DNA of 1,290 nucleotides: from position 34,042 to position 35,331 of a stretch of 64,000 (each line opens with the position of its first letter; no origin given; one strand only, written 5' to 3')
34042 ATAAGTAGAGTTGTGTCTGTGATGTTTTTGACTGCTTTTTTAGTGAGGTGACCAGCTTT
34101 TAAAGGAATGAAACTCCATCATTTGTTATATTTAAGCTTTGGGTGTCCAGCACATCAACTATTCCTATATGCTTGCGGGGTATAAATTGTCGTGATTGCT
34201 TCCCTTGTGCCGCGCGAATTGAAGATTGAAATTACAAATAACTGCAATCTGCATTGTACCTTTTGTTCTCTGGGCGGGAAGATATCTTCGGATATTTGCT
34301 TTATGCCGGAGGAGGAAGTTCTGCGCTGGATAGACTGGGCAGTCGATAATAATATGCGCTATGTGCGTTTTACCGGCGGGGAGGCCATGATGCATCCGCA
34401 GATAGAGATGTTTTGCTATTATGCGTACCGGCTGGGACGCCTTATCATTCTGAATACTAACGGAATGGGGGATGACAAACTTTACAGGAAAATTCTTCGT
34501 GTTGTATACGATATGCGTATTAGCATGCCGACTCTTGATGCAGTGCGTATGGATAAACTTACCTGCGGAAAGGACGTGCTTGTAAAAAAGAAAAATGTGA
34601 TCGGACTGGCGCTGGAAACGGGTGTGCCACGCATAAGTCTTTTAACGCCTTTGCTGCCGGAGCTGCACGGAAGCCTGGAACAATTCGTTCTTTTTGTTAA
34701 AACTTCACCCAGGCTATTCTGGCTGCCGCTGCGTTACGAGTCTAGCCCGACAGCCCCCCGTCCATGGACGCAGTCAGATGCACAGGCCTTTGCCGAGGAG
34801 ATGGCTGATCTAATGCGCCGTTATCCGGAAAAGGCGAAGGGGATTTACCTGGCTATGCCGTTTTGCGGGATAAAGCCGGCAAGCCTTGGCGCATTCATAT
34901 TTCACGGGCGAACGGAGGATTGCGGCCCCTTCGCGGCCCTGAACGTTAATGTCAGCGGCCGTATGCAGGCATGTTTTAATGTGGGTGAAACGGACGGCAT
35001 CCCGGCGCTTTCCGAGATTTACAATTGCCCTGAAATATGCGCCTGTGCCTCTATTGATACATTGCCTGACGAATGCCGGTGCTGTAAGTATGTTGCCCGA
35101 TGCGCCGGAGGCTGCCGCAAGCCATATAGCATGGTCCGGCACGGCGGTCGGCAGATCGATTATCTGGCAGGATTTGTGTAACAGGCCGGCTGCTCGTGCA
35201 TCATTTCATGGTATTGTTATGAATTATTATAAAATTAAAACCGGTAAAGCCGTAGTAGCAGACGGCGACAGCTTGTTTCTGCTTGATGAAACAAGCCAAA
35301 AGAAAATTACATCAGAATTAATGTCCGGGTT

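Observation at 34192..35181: rSAM/SPASM maturase without N-terminal RRE, placed between precursor and cyclodehydratase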

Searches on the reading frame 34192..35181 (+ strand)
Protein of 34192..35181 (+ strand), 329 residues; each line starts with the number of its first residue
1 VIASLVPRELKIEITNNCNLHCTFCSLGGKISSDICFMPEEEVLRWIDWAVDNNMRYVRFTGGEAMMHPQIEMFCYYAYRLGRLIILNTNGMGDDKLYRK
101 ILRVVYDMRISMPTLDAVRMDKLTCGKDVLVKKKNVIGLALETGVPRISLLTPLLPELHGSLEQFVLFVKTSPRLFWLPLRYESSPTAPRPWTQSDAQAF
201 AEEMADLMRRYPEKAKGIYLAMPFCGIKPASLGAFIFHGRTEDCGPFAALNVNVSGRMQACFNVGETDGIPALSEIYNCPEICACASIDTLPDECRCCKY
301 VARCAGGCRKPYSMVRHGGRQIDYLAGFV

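Call 5: search_protein_families(library=pfam, proteins=[window:34192-35181:+], max_evalue=0.01)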
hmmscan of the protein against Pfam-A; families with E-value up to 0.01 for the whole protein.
window:34192-35181:+ (329 aa): 1 family
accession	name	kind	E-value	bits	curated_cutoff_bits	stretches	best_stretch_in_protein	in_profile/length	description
PF04055.27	Radical_SAM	-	4.5e-14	53.4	29.5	1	12-165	1-162/166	Radical SAM superfamily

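Call 6: search_protein_families(library=ncbifam, proteins=[window:34192-35181:+], max_evalue=0.01)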
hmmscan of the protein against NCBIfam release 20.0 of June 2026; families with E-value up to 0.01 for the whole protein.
window:34192-35181:+ (329 aa): 46 families (the best 25 are shown)
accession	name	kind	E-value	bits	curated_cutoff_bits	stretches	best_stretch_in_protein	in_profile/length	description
TIGR02666.1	moaA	equivalog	3.2e-16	59.2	284.05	1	8-152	10-162/336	GTP 3',8-cyclase MoaA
TIGR02668.1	moaA_archaeal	equivalog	9.1e-12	44.6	325.25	1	9-146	11-149/303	GTP 3',8-cyclase MoaA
NF001199.0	PRK00164.2-1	equivalog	5.1e-11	42.3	231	1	9-145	13-150/308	GTP 3',8-cyclase MoaA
TIGR04317.1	W_rSAM_matur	equivalog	5.1e-11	42.3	380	1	7-118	3-116/349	tungsten cofactor oxidoreductase radical SAM maturase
TIGR04133.1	rSAM_w_lipo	hypoth_equivalog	4.4e-08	32.4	425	1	9-111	25-132/350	TIGR04133 family radical SAM/SPASM protein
TIGR04466.1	rSAM_BlsE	equivalog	7.6e-08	32.2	400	1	9-94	4-87/327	cytosylglucuronate decarboxylase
TIGR02109.1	PQQ_syn_pqqE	equivalog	1.9e-07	30.4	381.35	1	6-146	5-147/358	pyrroloquinoline quinone biosynthesis protein PqqE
TIGR04055.1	rSAM_NirJ2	equivalog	2.7e-07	30.4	500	1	13-123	5-116/326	putative heme d1 biosynthesis radical SAM protein NirJ2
NF045574.1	sacti_mat_StsB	exception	6e-07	28.6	625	1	13-169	101-256/466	StsB family radical SAM/SPASM domain sactipeptide maturase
TIGR02495.1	NrdG2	equivalog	6.1e-07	29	131.15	1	16-98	24-106/193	anaerobic ribonucleoside-triphosphate reductase activating protein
TIGR04347.1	pseudo_SAM_Halo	equivalog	1.1e-06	28.2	525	1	13-91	43-121/390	TIGR04347 family pseudo-SAM/SPASM protein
TIGR04167.1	rSAM_SeCys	equivalog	2.1e-06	27.2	300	1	9-91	9-90/303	arsenosugar biosynthesis radical SAM (seleno)protein ArsS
NF038283.1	viperin_w_prok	equivalog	2.5e-06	26.9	180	1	14-93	8-94/281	viperin family antiviral radical SAM protein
TIGR04084.1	rSAM_AF0577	subfamily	3.1e-06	26.4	225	1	14-111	3-98/347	TIGR04084 family radical SAM/SPASM domain-containing protein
TIGR03963.1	rSAM_QueE_Clost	equivalog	9.6e-06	25.4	260.1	1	16-114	27-126/219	putative 7-carboxy-7-deazaguanine synthase QueE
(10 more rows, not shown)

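Call 7: find_homologous_proteins(query=window:34192-35181:+, max_evalue=0.001)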
Query window:34192-35181:+ (329 aa): 70 proteins with E <= 0.001 among 1396 candidates.
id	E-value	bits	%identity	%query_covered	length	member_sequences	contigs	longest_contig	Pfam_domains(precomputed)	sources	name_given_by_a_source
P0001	6.6e-164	563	72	100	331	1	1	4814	PF04055.28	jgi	jgi:radical SAM protein with 4Fe4S-binding SPASM domain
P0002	2.8e-160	551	71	100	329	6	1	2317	PF04055.28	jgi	-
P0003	2.7e-159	548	69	100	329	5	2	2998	PF04055.28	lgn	-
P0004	4.6e-159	547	69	100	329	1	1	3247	PF04055.28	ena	-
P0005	5.6e-159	547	71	100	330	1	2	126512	PF04055.28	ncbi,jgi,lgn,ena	-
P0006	3.2e-158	545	69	100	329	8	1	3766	PF04055.28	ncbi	-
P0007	3.2e-158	545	70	100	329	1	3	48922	PF04055.28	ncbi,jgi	jgi:radical SAM protein with 4Fe4S-binding SPASM domain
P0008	9.9e-158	543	69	100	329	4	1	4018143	PF04055.28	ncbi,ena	-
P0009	1.0e-157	543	70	100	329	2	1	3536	PF04055.28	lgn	-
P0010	4.7e-157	541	69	100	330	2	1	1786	PF04055.28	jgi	-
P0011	6.5e-157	540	70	100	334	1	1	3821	PF04055.28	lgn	-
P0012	2.9e-156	538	68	100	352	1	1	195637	PF04055.28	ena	-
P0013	3.6e-156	538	70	98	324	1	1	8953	PF04055.28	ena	-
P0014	7.2e-156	537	70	100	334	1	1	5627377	PF04055.28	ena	-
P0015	8.8e-156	537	68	100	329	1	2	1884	PF04055.28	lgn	-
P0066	2.2e-98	348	51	98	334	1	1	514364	PF04055.28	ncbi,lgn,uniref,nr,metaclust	ncbi:radical SAM/SPASM domain-containing protein [Desulfovibrio inopinatus]|uniref:radical SAM/SPASM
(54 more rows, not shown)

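Call 10: find_encoding_contigs(protein=P0008, flank=8000, max_places=2)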
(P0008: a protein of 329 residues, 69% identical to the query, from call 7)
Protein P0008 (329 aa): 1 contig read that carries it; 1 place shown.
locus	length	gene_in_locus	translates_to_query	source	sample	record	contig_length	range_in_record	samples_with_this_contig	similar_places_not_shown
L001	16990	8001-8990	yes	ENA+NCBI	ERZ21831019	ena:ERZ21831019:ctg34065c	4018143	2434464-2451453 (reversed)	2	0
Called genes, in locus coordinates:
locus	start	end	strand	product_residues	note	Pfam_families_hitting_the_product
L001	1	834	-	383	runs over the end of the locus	PF13484:Fer4_16 (faint), PF25160:LdpA_Fe-S-bd (faint), PF12838:Fer4_7, PF13183:Fer4_8, PF13187:Fer4_9, PF13237:Fer4_10 (weak), PF13534:Fer4_17, PF02754:CCG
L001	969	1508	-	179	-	PF12837:Fer4_6 (weak)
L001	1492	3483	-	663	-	PF02730:AFOR_N, PF01314:AFOR_C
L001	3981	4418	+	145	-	-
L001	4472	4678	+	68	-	-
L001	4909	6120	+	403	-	PF03453:MoeA_N, PF00994:MoCF_biosynth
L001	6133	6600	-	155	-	PF11969:DcpS_C (faint), PF01230:HIT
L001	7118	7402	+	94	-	-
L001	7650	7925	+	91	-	PF27793:RNP_Burkhold (weak), PF02979:NHase_alpha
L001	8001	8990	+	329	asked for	PF04055:Radical_SAM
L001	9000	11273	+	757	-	PF02624:YcaO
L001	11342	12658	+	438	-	PF22767:ThcOx (weak), PF00881:Nitroreductase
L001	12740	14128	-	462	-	PF00353:HemolysinCabind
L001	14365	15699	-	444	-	PF25917:BSH_RND (faint), PF25984:BSH_YknX (weak), PF25994:HH_AprE, PF26002:Beta-barrel_AprE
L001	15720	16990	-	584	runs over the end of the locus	PF00664:ABC_membrane, PF02463:SMC_N (faint), PF00005:ABC_tran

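Call 11: find_encoding_contigs(protein=P0066, flank=8000, max_places=2)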
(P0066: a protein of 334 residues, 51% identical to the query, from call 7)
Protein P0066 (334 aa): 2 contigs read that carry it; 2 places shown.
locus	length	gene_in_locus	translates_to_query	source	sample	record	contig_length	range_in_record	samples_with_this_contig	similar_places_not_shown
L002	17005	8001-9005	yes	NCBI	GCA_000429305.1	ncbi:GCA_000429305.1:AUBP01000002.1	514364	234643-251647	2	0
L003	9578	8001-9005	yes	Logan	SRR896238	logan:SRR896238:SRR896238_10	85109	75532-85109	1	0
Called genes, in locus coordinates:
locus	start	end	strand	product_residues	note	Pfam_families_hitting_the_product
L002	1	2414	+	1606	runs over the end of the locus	PF05228:CHASE4, PF13426:PAS_9, PF00989:PAS, PF13426:PAS_9, PF08448:PAS_4, PF13426:PAS_9, PF00512:HisKA, PF02518:HATPase_c, +9 more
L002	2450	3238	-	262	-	PF00905:Transpeptidase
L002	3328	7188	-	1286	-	PF04392:ABC_sub_bind (weak), PF08447:PAS_3, PF08448:PAS_4, PF08447:PAS_3, PF08447:PAS_3, PF00512:HisKA, PF02518:HATPase_c, PF00072:Response_reg, +4 more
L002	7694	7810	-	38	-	-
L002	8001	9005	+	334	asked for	PF04055:Radical_SAM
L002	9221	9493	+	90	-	PF02979:NHase_alpha (weak), PF27793:RNP_Burkhold (weak), PF02979:NHase_alpha (weak)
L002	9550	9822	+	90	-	PF27793:RNP_Burkhold (weak), PF02979:NHase_alpha (weak)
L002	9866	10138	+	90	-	PF27793:RNP_Burkhold (faint), PF02979:NHase_alpha (weak)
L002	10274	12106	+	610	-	PF02624:YcaO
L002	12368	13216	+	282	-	PF00892:EamA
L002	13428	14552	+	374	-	-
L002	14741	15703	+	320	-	PF06719:AraC_N, PF00165:HTH_AraC, PF12833:HTH_18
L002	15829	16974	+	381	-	PF00465:Fe-ADH, PF13685:Fe-ADH_2, PF25137:ADH_Fe_C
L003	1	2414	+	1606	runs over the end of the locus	PF05228:CHASE4, PF13426:PAS_9, PF00989:PAS, PF13426:PAS_9, PF08448:PAS_4, PF13426:PAS_9, PF00512:HisKA, PF02518:HATPase_c, +9 more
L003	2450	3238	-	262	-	PF00905:Transpeptidase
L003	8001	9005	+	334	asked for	PF04055:Radical_SAM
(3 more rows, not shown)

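Call 12: find_related_loci(query=window:34192-35181:+, collection=genome_contigs, flank=7000)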
Query window:34192-35181:+ (329 aa) in genome_contigs; peptide patterns used: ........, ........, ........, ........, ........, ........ (x = any residue, [..] = any of these).
78 stretches matched a pattern; 7 encode a relative of the query (tblastn E <= 1e-3); 7 distinct loci.
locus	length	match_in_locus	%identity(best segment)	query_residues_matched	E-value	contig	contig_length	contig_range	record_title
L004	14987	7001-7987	69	1-329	3e-160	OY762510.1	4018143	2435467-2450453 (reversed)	MAG: uncultured Syntrophus sp. isolate ce8641d8-6ba7-4885-b5ca-0195441cf687 genome assembly, chromosome: 1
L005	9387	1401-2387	68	1-329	1e-156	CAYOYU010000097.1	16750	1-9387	MAG TPA_asm: uncultured Syntrophorhabdaceae bacterium isolate binchicken_co232_11 genome assembly, contig: NODE_6746_len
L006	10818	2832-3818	65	1-329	1e-150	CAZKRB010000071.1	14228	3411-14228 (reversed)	MAG TPA_asm: uncultured Syntrophus sp. isolate SRP192927_co7_623 genome assembly, contig: NODE_8223_length_14228_cov_7.5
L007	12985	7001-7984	65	1-328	9e-149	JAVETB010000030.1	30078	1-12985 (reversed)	MAG: Syntrophus sp. (in: bacteria) isolate BF1_8 scaffold_2470_c1_biofilm_2017, whole genome shotgun sequence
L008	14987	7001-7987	64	1-329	2e-147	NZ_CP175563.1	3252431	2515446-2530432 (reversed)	Syntrophus buswellii strain DM-2 chromosome, complete genome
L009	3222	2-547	72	148-329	2e-92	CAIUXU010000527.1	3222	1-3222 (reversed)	MAG: uncultured Syntrophobacterales bacterium isolate Day2-6_bin-621 genome assembly, contig: bin-621:527/575, whole gen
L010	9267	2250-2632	73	10-229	5e-35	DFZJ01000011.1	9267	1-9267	MAG TPA_asm: Syntrophaceae bacterium UBA4059 UBA4059_contig_6090, whole genome shotgun sequence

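Call 13: search_solved_structures(query=window:34192-35181:+, max_evalue=1, show_alignments=2)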
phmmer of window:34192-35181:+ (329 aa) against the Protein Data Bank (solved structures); distinct sequences matched with E-value up to 1: 14.
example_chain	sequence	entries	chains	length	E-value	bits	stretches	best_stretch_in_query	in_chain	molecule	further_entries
1tv7_A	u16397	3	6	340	3.7e-05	26.5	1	8-100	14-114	Molybdenum cofactor biosynthesis protein A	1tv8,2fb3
6c8v_A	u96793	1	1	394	5.5e-05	25.9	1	7-147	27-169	Coenzyme PQQ synthesis protein E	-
2fb2_A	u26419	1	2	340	9.3e-05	25.2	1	8-100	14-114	Molybdenum cofactor biosynthesis protein A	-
7vob_C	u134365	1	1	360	0.00024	23.8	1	8-93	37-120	Cytosylglucuronate decarboxylase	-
7voc_C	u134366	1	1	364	0.00024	23.8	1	8-93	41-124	Cytosylglucuronate decarboxylase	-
8wm2_A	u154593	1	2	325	0.0061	19.2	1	11-92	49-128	Fe-S radical SAM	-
7n7h_A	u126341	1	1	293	0.015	17.9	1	6-71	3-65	VIPERIN-LIKE ENZYME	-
9dfw_A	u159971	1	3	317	0.019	17.6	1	6-119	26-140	Radical SAM core domain-containing protein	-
6efn_A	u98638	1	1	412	0.1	15.2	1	4-147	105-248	Sporulation killing factor maturation protein SkfB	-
7tol_A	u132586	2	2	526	0.11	15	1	11-148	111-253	glycerol dibiphytanyl glycerol tetraether - macrocyclic archaeol synthase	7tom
6b4c_A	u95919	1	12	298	0.16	14.6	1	6-122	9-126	Viperin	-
9dgw_A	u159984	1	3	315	0.18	14.3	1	6-119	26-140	Radical SAM core domain-containing protein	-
7n7i_A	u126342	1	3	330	0.2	14.2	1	6-119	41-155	Viperin-like enzyme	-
5v1q_A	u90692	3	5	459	0.45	13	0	7-92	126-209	Radical SAM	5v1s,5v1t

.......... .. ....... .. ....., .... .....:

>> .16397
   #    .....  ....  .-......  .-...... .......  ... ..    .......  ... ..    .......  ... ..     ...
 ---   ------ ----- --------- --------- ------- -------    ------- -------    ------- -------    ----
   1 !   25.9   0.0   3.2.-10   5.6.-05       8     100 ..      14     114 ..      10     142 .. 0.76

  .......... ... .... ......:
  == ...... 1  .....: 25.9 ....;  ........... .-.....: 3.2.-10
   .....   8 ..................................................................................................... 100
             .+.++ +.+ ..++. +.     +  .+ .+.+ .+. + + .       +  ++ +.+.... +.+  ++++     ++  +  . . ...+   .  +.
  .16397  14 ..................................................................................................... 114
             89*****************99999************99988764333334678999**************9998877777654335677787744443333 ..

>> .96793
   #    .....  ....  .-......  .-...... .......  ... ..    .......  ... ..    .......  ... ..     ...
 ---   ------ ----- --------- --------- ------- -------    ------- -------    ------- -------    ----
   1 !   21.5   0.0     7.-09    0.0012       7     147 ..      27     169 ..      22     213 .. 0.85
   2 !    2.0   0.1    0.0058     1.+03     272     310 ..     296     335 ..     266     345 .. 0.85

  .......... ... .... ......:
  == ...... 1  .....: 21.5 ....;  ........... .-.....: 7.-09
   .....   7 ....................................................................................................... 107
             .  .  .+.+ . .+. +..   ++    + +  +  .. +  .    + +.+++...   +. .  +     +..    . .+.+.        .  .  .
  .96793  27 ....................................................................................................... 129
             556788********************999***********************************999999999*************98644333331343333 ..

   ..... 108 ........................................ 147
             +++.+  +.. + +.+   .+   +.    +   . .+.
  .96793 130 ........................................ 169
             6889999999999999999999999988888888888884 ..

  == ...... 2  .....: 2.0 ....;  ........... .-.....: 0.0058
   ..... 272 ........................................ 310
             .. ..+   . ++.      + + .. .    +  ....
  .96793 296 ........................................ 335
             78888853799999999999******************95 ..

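Call 15: find_related_loci(query=A1, collection=metagenome_contigs, flank=6000)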
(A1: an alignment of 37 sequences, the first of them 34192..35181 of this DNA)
Query A1 (329 aa) in metagenome_contigs; peptide patterns used: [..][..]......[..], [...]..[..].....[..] (x = any residue, [..] = any of these).
366 stretches matched a pattern; 219 encode a relative of the query (tblastn E <= 1e-3); the best 80 are kept; 80 distinct loci.
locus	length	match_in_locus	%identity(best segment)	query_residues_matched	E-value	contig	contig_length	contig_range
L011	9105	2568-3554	69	1-329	4e-162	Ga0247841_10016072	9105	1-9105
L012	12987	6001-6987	71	1-329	9e-162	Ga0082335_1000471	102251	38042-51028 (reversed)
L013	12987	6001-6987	71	1-329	9e-162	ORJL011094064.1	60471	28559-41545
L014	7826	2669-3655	69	1-329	5e-161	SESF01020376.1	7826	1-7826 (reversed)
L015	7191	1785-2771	69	1-329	7e-161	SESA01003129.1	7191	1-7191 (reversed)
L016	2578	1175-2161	69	1-329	7e-168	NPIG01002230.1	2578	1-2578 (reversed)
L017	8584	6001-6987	68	1-329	2e-157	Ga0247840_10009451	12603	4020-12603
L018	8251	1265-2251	69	1-329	8e-156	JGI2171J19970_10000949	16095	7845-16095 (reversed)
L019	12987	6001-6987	69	1-329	9e-156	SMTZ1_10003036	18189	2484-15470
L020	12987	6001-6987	67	1-329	3e-154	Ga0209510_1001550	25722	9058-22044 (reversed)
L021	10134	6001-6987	67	1-329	3e-154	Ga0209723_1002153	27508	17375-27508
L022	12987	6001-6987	67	1-329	6e-153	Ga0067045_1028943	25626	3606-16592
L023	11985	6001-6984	65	1-328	7e-148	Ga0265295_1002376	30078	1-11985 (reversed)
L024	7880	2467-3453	64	1-329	2e-145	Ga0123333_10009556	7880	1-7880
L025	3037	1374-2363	63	1-329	3e-147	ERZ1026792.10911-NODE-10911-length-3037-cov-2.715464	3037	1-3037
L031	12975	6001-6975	53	4-329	8e-116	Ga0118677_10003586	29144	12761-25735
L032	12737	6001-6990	53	5-329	1e-113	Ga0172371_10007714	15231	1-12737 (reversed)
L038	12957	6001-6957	35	9-327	5e-64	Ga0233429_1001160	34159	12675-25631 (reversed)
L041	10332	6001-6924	27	6-326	2e-29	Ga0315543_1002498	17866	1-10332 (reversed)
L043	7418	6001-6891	28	4-309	8e-28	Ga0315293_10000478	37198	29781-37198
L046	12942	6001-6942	24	4-309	6e-21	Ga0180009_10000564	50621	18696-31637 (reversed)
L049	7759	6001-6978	24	6-328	7e-20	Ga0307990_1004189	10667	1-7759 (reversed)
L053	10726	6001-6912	25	6-326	9e-20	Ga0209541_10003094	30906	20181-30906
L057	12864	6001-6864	24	6-307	7e-18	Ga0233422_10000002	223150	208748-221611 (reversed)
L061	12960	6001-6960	24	2-326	5e-16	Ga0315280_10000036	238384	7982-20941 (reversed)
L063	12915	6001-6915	23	6-316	2e-15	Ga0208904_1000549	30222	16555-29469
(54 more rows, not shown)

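Call 21: predict_structure(alignment_id=A1)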
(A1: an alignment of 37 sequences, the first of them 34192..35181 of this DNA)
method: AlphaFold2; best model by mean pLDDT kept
length: 329 residues; sequences in the alignment: 37
mean_pLDDT: 91.6   pTM: 0.90
mean pLDDT of the five models: 91.6, 90.5, 90.1, 89.2, 86.6
residues with pLDDT >= 90: 245; 70-90: 74; 50-70: 6; < 50: 4
segments of 3 or more residues with pLDDT < 50: 28-30
pLDDT, mean of each block of 10 residues (from residue 1): 91 90 61 76 97 96 93 98 98 95 98 95 92 98 98 93 97 97 86 94 98 95 93 95 90 91 82 81 89 93 91 90 90
secondary structure, 60 per line:
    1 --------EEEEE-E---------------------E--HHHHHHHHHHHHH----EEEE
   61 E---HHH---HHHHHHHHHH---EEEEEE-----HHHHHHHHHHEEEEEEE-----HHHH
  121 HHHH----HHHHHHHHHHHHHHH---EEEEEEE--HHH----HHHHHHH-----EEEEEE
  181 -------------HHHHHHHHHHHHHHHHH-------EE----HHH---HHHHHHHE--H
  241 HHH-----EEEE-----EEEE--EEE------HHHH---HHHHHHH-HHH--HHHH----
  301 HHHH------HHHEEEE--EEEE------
elements in order: E9-13 H40-52 E57-61 H71-80 E84-89 H95-104 E105-111 H117-124 H129-143 E147-153 H163-169 E175-180 H194-210 H230-236 H240-243 E249-252 E258-261 E264-266 H273-276 H280-286 H293-296 H301-304 E314-317 E320-323
